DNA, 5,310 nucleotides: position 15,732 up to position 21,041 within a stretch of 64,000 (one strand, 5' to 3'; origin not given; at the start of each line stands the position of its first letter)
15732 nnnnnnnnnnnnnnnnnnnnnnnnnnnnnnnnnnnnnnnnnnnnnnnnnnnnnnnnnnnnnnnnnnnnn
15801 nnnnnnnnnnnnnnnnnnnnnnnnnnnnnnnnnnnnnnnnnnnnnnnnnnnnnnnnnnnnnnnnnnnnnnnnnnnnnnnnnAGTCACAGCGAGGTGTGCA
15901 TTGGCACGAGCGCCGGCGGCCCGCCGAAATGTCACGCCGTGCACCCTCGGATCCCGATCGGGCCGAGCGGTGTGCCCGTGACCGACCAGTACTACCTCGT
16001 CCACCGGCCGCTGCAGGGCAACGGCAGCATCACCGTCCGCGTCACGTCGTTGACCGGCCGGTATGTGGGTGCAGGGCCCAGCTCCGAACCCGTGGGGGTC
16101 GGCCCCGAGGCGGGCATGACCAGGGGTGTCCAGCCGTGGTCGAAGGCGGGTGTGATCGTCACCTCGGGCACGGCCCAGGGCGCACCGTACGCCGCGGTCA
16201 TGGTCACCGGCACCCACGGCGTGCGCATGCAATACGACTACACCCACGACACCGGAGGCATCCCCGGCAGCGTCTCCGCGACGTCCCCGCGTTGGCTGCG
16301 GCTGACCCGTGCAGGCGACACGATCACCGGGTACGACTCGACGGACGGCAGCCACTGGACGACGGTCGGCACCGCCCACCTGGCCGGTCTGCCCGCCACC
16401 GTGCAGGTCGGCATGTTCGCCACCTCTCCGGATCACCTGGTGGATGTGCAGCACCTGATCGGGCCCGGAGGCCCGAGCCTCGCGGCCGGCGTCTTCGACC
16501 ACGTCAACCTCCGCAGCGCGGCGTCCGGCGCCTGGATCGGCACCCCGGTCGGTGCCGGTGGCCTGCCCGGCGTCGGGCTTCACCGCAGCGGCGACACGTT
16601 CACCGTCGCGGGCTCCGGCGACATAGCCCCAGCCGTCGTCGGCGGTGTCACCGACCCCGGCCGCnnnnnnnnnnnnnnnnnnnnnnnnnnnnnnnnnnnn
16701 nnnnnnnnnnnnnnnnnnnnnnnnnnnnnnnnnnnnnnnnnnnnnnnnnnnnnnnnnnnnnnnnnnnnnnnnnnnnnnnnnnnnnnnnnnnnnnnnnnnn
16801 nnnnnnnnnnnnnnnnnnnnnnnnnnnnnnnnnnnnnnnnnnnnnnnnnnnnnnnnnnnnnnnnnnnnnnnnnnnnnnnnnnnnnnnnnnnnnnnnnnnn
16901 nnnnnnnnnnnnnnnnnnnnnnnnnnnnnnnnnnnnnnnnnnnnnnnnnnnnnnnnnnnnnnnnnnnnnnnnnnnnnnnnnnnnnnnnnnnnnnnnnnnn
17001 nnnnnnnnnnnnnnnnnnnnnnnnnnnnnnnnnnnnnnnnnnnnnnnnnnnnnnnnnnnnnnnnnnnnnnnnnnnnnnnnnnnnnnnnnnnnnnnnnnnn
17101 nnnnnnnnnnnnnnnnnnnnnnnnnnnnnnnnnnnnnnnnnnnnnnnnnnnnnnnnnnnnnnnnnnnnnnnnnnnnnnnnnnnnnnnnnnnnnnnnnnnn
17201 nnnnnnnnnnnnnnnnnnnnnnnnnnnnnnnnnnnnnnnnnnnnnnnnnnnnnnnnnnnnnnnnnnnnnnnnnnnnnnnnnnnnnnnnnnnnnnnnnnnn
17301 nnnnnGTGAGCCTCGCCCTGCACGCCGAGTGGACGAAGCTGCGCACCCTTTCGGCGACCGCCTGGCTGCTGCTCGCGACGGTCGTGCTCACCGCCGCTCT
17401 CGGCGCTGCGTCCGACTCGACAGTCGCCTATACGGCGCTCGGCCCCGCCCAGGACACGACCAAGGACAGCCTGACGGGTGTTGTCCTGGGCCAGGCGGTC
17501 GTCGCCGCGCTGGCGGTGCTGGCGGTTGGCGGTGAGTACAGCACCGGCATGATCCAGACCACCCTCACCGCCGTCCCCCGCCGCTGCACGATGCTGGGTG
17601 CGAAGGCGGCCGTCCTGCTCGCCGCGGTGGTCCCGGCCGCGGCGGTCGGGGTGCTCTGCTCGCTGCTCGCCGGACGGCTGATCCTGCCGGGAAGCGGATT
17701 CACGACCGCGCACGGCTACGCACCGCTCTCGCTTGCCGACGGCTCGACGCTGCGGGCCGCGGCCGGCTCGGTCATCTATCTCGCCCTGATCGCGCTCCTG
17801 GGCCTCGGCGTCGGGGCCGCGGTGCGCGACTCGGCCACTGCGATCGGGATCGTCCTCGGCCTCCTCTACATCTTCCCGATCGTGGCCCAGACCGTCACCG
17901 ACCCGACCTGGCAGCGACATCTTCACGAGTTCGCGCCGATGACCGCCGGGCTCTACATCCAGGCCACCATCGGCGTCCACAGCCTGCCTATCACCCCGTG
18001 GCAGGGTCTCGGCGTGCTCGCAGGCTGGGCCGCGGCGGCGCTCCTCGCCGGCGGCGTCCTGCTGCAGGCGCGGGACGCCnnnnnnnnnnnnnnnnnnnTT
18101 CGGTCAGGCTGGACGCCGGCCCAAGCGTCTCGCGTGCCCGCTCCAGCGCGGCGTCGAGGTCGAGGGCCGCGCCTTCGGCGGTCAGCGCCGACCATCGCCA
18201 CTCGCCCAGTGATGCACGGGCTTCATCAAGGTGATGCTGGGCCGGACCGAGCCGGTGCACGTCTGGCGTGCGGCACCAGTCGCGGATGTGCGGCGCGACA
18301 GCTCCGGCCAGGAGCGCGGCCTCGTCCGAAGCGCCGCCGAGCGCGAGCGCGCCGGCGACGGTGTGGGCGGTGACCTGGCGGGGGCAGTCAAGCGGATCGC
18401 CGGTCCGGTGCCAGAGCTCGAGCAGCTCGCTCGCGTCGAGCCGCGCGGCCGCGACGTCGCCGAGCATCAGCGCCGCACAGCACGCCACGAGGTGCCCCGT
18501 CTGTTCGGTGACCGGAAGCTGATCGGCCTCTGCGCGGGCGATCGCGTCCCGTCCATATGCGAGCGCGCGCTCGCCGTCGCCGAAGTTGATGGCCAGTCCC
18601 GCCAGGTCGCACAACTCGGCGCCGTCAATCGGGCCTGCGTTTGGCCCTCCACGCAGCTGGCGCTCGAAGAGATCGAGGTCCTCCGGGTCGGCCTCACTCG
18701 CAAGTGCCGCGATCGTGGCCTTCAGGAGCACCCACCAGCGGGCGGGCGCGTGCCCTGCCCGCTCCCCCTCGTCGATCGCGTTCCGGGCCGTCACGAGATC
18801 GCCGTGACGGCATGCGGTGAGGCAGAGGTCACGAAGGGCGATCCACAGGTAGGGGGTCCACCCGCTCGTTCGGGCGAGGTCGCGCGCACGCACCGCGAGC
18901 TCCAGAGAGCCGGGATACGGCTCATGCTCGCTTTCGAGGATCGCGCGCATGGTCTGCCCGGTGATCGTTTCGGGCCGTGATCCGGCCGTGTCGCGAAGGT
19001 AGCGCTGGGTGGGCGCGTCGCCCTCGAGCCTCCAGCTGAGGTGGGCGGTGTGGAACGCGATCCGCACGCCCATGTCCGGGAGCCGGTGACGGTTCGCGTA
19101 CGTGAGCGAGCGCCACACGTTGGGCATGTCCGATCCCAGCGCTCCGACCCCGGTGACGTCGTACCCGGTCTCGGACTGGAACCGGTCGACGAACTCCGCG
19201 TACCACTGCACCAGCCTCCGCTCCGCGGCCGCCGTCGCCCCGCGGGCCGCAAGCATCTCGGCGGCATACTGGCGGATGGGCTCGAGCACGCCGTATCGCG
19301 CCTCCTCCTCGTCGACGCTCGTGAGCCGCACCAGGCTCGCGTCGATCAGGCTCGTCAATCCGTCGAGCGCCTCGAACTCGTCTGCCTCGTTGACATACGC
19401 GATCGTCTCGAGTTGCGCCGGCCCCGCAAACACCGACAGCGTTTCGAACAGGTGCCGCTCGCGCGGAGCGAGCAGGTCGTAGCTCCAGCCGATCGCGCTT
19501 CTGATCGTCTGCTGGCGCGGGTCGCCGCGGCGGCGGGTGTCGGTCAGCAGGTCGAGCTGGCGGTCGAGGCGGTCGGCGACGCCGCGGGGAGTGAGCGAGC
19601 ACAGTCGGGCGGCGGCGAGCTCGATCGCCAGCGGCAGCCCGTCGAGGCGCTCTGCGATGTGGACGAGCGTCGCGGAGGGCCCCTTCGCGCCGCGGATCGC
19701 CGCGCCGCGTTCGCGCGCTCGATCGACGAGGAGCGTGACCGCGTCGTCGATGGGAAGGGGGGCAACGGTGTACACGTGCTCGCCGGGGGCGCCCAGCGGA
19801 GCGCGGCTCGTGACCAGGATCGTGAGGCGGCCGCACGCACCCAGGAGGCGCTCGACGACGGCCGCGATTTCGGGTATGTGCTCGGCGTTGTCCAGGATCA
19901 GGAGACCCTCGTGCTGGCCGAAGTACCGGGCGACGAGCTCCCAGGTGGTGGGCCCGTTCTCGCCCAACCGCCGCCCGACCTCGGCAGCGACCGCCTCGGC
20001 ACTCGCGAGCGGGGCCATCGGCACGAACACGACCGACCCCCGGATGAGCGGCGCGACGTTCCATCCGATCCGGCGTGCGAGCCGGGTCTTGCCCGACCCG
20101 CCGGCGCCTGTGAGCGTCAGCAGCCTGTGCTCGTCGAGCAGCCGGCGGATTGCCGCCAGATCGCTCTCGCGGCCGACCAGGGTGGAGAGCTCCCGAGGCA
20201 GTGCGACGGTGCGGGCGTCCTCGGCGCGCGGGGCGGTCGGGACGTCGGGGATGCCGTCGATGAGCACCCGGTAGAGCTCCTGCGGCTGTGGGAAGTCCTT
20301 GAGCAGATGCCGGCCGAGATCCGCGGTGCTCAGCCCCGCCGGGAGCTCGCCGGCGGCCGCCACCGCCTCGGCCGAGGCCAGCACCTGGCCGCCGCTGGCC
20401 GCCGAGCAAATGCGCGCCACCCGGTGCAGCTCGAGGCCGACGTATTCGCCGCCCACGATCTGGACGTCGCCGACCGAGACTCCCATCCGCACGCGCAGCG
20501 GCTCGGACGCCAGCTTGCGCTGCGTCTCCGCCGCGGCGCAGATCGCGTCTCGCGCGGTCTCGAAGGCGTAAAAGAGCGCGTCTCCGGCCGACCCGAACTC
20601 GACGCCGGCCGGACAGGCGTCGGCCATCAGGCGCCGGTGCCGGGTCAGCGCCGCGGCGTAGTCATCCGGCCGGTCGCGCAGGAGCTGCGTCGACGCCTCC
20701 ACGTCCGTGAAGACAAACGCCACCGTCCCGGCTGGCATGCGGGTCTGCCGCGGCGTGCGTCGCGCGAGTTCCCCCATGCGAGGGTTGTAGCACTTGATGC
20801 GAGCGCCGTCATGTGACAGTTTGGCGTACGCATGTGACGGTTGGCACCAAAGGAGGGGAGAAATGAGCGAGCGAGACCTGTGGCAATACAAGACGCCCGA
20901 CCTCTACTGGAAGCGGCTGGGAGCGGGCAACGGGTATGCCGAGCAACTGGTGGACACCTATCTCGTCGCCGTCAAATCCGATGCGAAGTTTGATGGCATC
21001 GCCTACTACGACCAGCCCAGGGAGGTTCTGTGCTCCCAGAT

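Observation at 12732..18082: ABC-2 permease with a ~300-aa extracytoplasmic jelly-roll-like insertion, paired with a HisKA_3/NarL two-component system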

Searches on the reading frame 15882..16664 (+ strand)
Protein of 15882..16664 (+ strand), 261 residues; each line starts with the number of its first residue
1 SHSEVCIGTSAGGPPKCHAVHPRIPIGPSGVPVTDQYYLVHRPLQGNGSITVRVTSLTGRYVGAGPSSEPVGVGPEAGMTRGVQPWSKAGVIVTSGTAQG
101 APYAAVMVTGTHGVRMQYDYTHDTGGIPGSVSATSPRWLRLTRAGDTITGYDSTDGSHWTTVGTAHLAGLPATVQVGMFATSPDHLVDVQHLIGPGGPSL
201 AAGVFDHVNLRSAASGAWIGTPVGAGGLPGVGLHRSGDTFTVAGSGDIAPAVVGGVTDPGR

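Call 49: search_protein_representatives(protein=window:15882-16664:+)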
Query: 261 residues. Proteins with E-value up to 0.001 (for the whole library): 5919; up to 1e-10: 1560; up to 1e-30: 244. The best 150 are listed.
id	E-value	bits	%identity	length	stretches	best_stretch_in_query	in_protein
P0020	1.8e-97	342.6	69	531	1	1-261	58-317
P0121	9.4e-90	317.3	42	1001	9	83-184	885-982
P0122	2.5e-85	302.8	40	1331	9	81-183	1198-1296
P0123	1.1e-68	248.2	57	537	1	5-254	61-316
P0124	9.4e-66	238.6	59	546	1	11-254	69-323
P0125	3.0e-65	237.0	57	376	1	13-255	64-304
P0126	1.7e-64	234.5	54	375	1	2-256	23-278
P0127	9.8e-64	232.0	54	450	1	9-257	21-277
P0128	3.1e-63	230.3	61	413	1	13-230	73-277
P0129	1.6e-62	228.0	56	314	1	11-239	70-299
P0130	7.1e-62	225.9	38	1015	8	84-183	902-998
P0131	8.3e-62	225.7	52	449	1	21-260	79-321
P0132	4.0e-61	223.4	58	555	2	81-254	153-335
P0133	8.9e-61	222.3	54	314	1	19-255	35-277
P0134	2.1e-60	221.1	58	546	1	8-254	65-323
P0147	4.5e-55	203.6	43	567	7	81-246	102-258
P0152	3.2e-54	200.8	41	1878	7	84-184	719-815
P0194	4.4e-46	174.1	32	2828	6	86-182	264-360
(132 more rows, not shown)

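Call 50: search_protein_families(library=pfam, proteins=[P0121, P0122, P0152, P0194, P0147], max_evalue=0.001)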
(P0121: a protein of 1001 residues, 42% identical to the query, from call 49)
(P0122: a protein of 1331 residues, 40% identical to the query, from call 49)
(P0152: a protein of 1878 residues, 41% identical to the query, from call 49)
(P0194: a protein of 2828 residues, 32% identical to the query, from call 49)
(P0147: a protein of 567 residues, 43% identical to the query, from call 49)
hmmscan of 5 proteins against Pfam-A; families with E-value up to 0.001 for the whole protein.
P0121 (1001 aa): 4 families
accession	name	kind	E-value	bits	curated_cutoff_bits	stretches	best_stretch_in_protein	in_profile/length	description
PF07081.18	DUF1349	-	1.8e-35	122.6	32.4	5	748-813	114-178/179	Protein of unknown function (DUF1349)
PF17851.8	GH43_C2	-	5.5e-10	39.7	22.7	0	745-810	123-201/203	Beta xylosidase C-terminal Concanavalin A-like domain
PF03459.23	TOBE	-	0.00046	20.8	22.3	0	682-704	22-44/64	TOBE domain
PF12266.13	DUF3613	-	0.00057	20.3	25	0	393-407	16-30/66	Protein of unknown function (DUF3613)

P0122 (1331 aa): 6 families
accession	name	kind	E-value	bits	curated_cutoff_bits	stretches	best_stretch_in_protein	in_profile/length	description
PF07081.18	DUF1349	-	8.2e-38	130.3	32.4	5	425-572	22-178/179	Protein of unknown function (DUF1349)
PF09118.17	GO-like_E_set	-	6.4e-23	81.4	25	1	58-151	1-100/100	Galactose oxidase-like, Early set domain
PF13385.13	Laminin_G_3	-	3.3e-14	53.7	27.6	1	291-383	63-150/151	Concanavalin A-like lectin/glucanases superfamily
PF05402.18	PqqD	-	6e-10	39.8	23.4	0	417-435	10-28/67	Coenzyme PQQ synthesis protein D (PqqD)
PF02210.31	Laminin_G_2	-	1e-06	29.6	22.9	1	292-373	37-123/126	Laminin G domain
PF00054.30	Laminin_G_1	-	0.0002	22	24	1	291-377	37-129/131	Laminin G domain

P0152 (1878 aa): 9 families
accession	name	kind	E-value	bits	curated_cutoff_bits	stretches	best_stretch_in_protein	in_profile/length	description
PF07995.17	GSDH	-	9.1e-51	173.5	25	1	49-362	1-323/332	Glucose / Sorbosone dehydrogenase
PF17963.7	Big_9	-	1.3e-40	138.6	23.6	3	1109-1195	1-89/89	Bacterial Ig domain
PF07081.18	DUF1349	-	5.9e-32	111.2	32.4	4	1241-1378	36-177/179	Protein of unknown function (DUF1349)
PF17892.7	Cadherin_5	-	2e-23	82.5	26.5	3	1109-1197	2-98/98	Cadherin-like domain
PF18911.6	PKD_4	-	4.8e-20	71.8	27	1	377-454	1-77/85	PKD domain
PF00801.26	PKD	-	2.1e-14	53.7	23.5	1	385-460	5-80/80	PKD domain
PF16184.11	Cadherin_3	-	9.9e-10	38.8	25.5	0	1404-1432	23-52/106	Cadherin-like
PF17803.7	Cadherin_4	-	3.4e-09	37.5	25.1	3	1374-1439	2-70/71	Bacterial cadherin-like domain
PF17851.8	GH43_C2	-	0.00095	19.4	22.7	0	1590-1655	129-201/203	Beta xylosidase C-terminal Concanavalin A-like domain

P0194 (2828 aa): 10 families
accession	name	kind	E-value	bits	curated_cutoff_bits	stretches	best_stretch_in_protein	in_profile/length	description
PF25390.1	WD40_RLD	-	1.2e-174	581.3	150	4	2037-2294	30-305/363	RCC1-like domain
PF00415.24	RCC1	-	1.6e-145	474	21.7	12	2430-2477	1-50/50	Regulator of chromosome condensation (RCC1) repeat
PF13540.12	RCC1_2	-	2e-101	330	22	12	2615-2644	1-30/30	Regulator of chromosome condensation (RCC1) repeat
PF07081.18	DUF1349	-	3e-36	125.2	32.4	4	514-645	36-166/179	Protein of unknown function (DUF1349)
PF13290.12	CHB_HEX_C_1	-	1.8e-24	85.9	22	2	2300-2361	2-60/67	Chitobiase/beta-hexosaminidase C-terminal domain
PF25384.1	Alsin_RLD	-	5.2e-22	79.1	100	1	2434-2499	245-312/405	Alsin RCC1-like domain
PF13287.12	Fn3_assoc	-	7.8e-16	58.4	23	2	1878-1938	1-59/59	Fn3 associated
PF00041.27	fn3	-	9.5e-08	32.6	25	0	1201-1271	3-75/84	Fibronectin type III domain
PF18370.7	RGI_lyase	-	2.4e-07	31.4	27.8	0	392-452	9-69/86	Rhamnogalacturonan I lyases beta-sheet domain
PF18884.5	TSP3_bac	-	0.00012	22.3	25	0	2716-2737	1-22/22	Bacterial TSP3 repeat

P0147 (567 aa): 1 family
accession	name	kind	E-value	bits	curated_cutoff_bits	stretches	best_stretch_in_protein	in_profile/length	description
PF07081.18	DUF1349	-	3.9e-18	66.2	32.4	3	154-217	116-178/179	Protein of unknown function (DUF1349)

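Call 52: find_encoding_contigs(protein=P0121, flank=5000, max_places=2)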
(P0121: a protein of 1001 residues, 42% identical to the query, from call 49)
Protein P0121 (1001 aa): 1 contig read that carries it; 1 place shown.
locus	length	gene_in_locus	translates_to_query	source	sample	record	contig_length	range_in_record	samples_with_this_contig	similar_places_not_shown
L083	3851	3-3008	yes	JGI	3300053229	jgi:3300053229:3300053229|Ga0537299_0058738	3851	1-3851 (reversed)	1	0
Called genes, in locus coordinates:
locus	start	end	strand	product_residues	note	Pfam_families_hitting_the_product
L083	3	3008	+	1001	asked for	PF17851:GH43_C2 (faint), PF07081:DUF1349 (weak)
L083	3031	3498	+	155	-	PF04138:GtrA_DPMS_TM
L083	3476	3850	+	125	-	?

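Call 67: search_solved_structures(query=P0121, max_evalue=0.1, show_alignments=0)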
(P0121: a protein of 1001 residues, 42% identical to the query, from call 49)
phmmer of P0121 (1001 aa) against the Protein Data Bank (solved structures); distinct sequences matched with E-value up to 0.1: 0.

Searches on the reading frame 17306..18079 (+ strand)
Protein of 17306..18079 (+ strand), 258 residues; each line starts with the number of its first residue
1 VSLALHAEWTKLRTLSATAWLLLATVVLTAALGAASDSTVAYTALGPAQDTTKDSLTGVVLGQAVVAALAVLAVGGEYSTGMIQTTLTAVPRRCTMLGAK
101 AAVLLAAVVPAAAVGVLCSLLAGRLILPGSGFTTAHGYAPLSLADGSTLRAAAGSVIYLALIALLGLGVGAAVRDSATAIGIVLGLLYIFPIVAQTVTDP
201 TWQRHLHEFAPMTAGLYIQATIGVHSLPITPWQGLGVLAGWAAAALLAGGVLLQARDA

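Call 6: search_protein_families(library=pfam, proteins=[window:17306-18079:+], max_evalue=1)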
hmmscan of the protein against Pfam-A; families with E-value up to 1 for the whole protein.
window:17306-18079:+ (258 aa): 3 families
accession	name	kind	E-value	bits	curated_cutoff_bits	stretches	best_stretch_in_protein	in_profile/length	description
PF12679.13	ABC2_membrane_2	-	3.7e-06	26.9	27.2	1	42-257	60-282/283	ABC-2 family transporter protein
PF12730.13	ABC2_membrane_4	-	8.8e-06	26.3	27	1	5-190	2-177/179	ABC-2 family transporter protein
PF12698.13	ABC2_membrane_3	-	7.6e-05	22.4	31.6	1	63-249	173-345/347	ABC-2 family transporter protein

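Call 7: search_protein_families(library=ncbifam, proteins=[window:17306-18079:+], max_evalue=1)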
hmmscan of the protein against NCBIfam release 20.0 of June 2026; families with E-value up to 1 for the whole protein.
window:17306-18079:+ (258 aa): 0 families

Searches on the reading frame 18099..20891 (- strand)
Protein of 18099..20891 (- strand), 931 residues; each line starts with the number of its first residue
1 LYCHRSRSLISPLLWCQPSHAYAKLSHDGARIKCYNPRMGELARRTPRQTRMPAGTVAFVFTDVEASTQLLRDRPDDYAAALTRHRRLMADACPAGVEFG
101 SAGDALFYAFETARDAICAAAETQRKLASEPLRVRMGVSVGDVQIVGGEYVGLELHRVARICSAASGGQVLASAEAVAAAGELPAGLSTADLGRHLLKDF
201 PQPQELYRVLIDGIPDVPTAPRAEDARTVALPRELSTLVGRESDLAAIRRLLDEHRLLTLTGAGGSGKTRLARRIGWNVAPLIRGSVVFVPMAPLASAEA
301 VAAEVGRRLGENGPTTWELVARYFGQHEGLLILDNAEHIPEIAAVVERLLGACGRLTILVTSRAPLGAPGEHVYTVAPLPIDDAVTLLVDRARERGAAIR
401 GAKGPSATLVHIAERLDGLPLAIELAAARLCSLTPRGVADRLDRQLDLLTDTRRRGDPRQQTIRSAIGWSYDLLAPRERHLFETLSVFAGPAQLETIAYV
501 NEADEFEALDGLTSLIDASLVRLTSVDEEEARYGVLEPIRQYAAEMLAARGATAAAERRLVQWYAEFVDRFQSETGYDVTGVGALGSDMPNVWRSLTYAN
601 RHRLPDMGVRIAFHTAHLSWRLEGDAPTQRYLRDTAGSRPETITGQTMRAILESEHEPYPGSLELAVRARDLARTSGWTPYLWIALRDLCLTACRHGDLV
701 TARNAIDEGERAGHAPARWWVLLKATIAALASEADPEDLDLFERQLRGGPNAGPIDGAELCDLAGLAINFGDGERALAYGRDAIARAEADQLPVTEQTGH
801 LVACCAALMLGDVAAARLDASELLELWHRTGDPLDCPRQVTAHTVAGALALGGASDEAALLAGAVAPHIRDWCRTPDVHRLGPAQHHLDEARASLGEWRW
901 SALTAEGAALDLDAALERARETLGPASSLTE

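Call 56: search_protein_families(library=pfam, proteins=[window:18099-20891:-], max_evalue=0.01)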
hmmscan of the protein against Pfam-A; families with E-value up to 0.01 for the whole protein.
window:18099-20891:- (931 aa): 3 families
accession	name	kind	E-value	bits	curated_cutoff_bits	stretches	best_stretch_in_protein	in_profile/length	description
PF13401.12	AAA_22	-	1.5e-06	29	27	1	254-349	4-104/130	AAA domain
PF13191.12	AAA_16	-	2.1e-05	25.5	32.6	1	238-276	2-45/167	AAA ATPase domain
PF00931.28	NB-ARC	-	0.0012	18.6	23.5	1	248-472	9-247/248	NB-ARC domain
